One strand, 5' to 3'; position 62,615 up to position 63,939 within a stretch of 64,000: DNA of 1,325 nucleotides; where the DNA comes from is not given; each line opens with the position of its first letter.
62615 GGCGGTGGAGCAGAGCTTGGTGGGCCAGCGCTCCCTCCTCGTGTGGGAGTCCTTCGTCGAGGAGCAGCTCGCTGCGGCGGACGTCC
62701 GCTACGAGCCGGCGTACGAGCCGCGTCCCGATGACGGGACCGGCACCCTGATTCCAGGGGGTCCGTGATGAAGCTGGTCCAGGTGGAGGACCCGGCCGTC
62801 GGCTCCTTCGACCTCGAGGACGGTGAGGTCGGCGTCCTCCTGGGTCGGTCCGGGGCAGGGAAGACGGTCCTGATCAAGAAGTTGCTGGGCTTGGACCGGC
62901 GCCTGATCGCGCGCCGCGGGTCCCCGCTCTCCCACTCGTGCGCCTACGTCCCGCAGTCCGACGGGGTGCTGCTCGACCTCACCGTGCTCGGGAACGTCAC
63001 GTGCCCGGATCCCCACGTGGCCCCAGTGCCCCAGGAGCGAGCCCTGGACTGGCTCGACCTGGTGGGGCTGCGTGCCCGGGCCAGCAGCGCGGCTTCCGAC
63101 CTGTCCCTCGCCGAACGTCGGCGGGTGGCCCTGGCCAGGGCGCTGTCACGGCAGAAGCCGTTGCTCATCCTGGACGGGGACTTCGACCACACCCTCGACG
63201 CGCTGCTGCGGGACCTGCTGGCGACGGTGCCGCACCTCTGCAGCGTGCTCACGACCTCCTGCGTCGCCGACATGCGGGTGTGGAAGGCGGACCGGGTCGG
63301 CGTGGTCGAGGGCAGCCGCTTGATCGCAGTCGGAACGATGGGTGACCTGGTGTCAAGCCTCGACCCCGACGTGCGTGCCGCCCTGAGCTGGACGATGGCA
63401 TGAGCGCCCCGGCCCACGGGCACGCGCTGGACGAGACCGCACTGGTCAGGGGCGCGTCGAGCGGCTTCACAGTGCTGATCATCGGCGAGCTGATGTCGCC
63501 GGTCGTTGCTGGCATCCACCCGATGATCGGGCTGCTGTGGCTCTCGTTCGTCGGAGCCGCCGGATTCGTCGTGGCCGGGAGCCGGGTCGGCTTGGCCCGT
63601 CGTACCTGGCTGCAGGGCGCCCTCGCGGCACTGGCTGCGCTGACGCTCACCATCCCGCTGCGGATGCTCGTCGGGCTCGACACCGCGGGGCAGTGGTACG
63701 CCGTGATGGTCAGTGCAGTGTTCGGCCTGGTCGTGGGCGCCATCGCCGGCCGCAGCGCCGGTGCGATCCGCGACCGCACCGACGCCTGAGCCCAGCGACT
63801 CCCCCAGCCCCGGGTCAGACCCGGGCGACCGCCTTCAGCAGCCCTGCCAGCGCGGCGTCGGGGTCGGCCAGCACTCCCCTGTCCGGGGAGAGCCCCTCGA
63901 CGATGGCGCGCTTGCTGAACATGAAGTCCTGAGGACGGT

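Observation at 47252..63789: Island-borne Mce transporter with its own RND/MMPL protein, two foldases and a second degenerate ATPase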

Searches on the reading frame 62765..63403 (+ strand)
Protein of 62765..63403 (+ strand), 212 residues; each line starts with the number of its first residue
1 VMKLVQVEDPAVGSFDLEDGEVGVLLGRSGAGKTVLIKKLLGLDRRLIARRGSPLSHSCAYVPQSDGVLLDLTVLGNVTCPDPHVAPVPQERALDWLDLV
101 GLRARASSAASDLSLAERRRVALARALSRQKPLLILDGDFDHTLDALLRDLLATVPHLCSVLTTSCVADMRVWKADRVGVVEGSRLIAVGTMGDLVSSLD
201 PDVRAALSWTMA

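Call 4: search_protein_families(library=pfam, proteins=[window:62765-63403:+], max_evalue=0.01)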
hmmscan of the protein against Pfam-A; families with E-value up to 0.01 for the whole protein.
window:62765-63403:+ (212 aa): 3 families
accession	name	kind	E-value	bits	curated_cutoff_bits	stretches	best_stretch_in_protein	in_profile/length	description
PF00005.33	ABC_tran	-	4.8e-17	63.3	25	1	14-137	5-133/137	ABC transporter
PF13401.12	AAA_22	-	0.00018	22.3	27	1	21-151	6-104/130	AAA domain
PF13191.12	AAA_16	-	0.0003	21.8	32.6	1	20-155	24-159/167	AAA ATPase domain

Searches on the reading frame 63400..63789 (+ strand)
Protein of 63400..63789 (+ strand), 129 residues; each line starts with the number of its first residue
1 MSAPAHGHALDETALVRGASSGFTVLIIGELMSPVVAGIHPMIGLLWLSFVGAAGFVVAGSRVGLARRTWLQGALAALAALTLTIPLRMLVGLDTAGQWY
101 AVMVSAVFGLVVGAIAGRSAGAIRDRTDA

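Call 4: search_protein_families(library=pfam, proteins=[window:63400-63789:+], max_evalue=0.01)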
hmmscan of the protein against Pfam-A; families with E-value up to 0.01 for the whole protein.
window:63400-63789:+ (129 aa): 0 families

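Call 83: search_solved_structures(query=A2, max_evalue=10)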
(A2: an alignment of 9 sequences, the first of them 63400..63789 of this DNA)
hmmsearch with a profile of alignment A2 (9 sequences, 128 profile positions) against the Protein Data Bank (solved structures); distinct sequences matched with E-value up to 10: 3.
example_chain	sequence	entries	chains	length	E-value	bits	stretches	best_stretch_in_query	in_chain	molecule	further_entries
1bjw_A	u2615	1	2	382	0.9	12.8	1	54-88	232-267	ASPARTATE AMINOTRANSFERASE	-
1b5o_A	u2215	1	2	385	0.91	12.8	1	54-88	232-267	PROTEIN (ASPARTATE AMINOTRANSFERASE)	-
1bkg_A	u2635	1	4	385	0.91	12.8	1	54-88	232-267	ASPARTATE AMINOTRANSFERASE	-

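Call 84: search_protein_families(library=pfam, alignment_id=A2, max_evalue=1)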
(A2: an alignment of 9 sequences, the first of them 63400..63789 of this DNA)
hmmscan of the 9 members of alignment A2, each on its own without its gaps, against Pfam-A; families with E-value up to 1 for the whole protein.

A. member 1, window:63400-63789:+ (129 aa): 2 families
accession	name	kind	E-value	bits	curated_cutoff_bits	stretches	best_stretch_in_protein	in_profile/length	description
PF16926.10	HisKA_4TM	-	0.028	14.7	22.6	1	7-129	8-127/130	Archaeal 4TM region of histidine kinase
PF06496.16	DUF1097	-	0.12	13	24.6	0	32-114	7-88/142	Protein of unknown function (DUF1097)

B. families by the number of members that match (of 9 scanned): 7 families
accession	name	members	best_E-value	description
PF12670.12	DUF3792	2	0.074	Protein of unknown function (DUF3792)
PF15324.11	TALPID3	1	0.0087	Hedgehog signalling target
PF16926.10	HisKA_4TM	1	0.028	Archaeal 4TM region of histidine kinase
PF16241.10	DUF4900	1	0.11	Domain of unknown function (DUF4900)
PF07168.17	Ureide_permease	1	0.11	Ureide permease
PF06496.16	DUF1097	1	0.12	Protein of unknown function (DUF1097)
PF11992.13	TgpA_N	1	0.66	TgpA N-terminal domain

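Call 88: search_protein_representatives(alignment_id=A2)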
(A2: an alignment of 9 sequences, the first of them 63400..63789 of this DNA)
Query: 9 sequences, 128 profile positions. Proteins with E-value up to 0.001 (for the whole library): 183; up to 1e-10: 144; up to 1e-30: 9. The best 150 are listed.
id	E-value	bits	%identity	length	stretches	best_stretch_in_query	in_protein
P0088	1.9e-47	176.7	-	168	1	8-126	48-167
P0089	7.2e-35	136.0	-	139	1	4-126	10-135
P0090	3.8e-33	130.5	-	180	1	8-126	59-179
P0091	4.7e-33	130.2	-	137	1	10-123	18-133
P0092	4.9e-33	130.1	-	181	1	4-125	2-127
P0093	7.2e-33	129.6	-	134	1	4-126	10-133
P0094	2.4e-32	127.9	-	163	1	8-126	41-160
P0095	4.8e-32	126.9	-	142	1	8-124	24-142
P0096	7.6e-32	126.3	-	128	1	3-121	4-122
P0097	2.0e-30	121.7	-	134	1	10-126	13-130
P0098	3.5e-30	120.9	-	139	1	7-123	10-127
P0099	3.7e-30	120.8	-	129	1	5-126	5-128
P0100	6.4e-30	120.0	-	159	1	10-122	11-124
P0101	6.5e-30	120.0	-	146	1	5-126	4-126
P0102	3.3e-29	117.7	-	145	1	11-122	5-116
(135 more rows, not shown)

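Call 100: predict_structure(alignment_id=A2)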
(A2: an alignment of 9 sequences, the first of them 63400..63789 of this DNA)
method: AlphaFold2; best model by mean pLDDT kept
length: 129 residues; sequences in the alignment: 9
mean_pLDDT: 82.2   pTM: 0.71
mean pLDDT of the five models: 82.2, 80.5, 78.1, 71.4, 69.7
residues with pLDDT >= 90: 14; 70-90: 104; 50-70: 5; < 50: 6
segments of 3 or more residues with pLDDT < 50: 1-6
pLDDT, mean of each block of 10 residues (from residue 1): 49 86 90 85 83 88 79 86 86 80 86 86 82
secondary structure, 60 per line:
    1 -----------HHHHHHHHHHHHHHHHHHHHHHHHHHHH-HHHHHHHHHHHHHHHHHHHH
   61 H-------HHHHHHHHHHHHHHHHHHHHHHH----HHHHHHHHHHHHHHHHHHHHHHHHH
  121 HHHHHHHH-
elements in order: H12-39 H41-61 H69-91 H96-128

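Call 103: fold_search(model_id=the predicted structure, library=pdb)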
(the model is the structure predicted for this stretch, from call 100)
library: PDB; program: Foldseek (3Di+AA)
matches with E <= 10: 194; with E <= 0.001: 0
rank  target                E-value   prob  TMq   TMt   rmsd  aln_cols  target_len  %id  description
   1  8fed_K                7.3e-02  0.99  0.53  0.50   5.2       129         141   17  Structure of Mce1-LucB complex from Mycobacterium smegmatis (Map1) (released 2023-02-22)
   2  5fjd_B                6.2e-01  0.21  0.25  0.27  10.0       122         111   13  APO-CSP1 (COPPER STORAGE PROTEIN 1) FROM METHYLOSINUS TRICHOSPORIUM OB3B (released 2015-11-18)
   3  9gq1_B                6.9e-01  0.30  0.30  0.33  10.4       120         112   12  CSP1 H36A (released 2025-09-24)
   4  5fje_A                9.5e-01  0.18  0.25  0.28  10.0       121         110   13  CU(I)-CSP1 (COPPER STORAGE PROTEIN 1) FROM METHYLOSINUS TRICHOSPORIUM OB3B (released 2015-11-18)
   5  8r4l_A                9.5e-01  0.18  0.26  0.29  10.2       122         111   14  CSP1 M48L mutant without Iodide (released 2024-11-20)
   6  9dm3_MODEL_1_A        1.2e+00  0.16  0.26  0.26  11.4       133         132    9  De novo design of proteins that bind naphthalenediimides, powerful photooxidants with tunable photophysical pr (released 2025-03-05)
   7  1x8z_A                1.3e+00  0.25  0.30  0.27   9.5       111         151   14  Crystal structure of a pectin methylesterase inhibitor from Arabidopsis thaliana (released 2004-12-28)
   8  9m8v_A                1.4e+00  0.20  0.29  0.17  12.7       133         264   16  dimer-GPR3-Gs complex (released 2025-09-24)
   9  6lry_A                1.4e+00  0.13  0.25  0.10  13.9       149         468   11  Crystal structure of human endothelin ETB receptor in complex with sarafotoxin S6b (released 2020-02-12)
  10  9gq1_A                1.4e+00  0.14  0.25  0.28  10.1       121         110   13  CSP1 H36A (released 2025-09-24)
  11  9c7u_C                1.5e+00  0.57  0.47  0.34   5.2       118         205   15  Structure of the human truncated BOS complex in GDN (released 2024-08-21)
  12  5w93_A                1.6e+00  0.18  0.29  0.29  10.4       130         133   16  p130Cas complex with paxillin LD1 (released 2017-09-06)
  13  3s9o_C                1.8e+00  0.11  0.26  0.24  11.5       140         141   11  The Focal Adhesion Targeting (FAT) domain of the Focal Adhesion Kinase showing N-terminal interactions in cis (released 2012-06-06)
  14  7uw9_h                1.9e+00  0.08  0.22  0.19  12.5       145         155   16  Citrus V-ATPase State 1, H in contact with subunit a (released 2022-07-06)
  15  1x90_A                2.1e+00  0.20  0.31  0.28   9.7       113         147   14  Crystal structure of mutant form B of a pectin methylesterase inhibitor from Arabidopsis (released 2004-12-28)
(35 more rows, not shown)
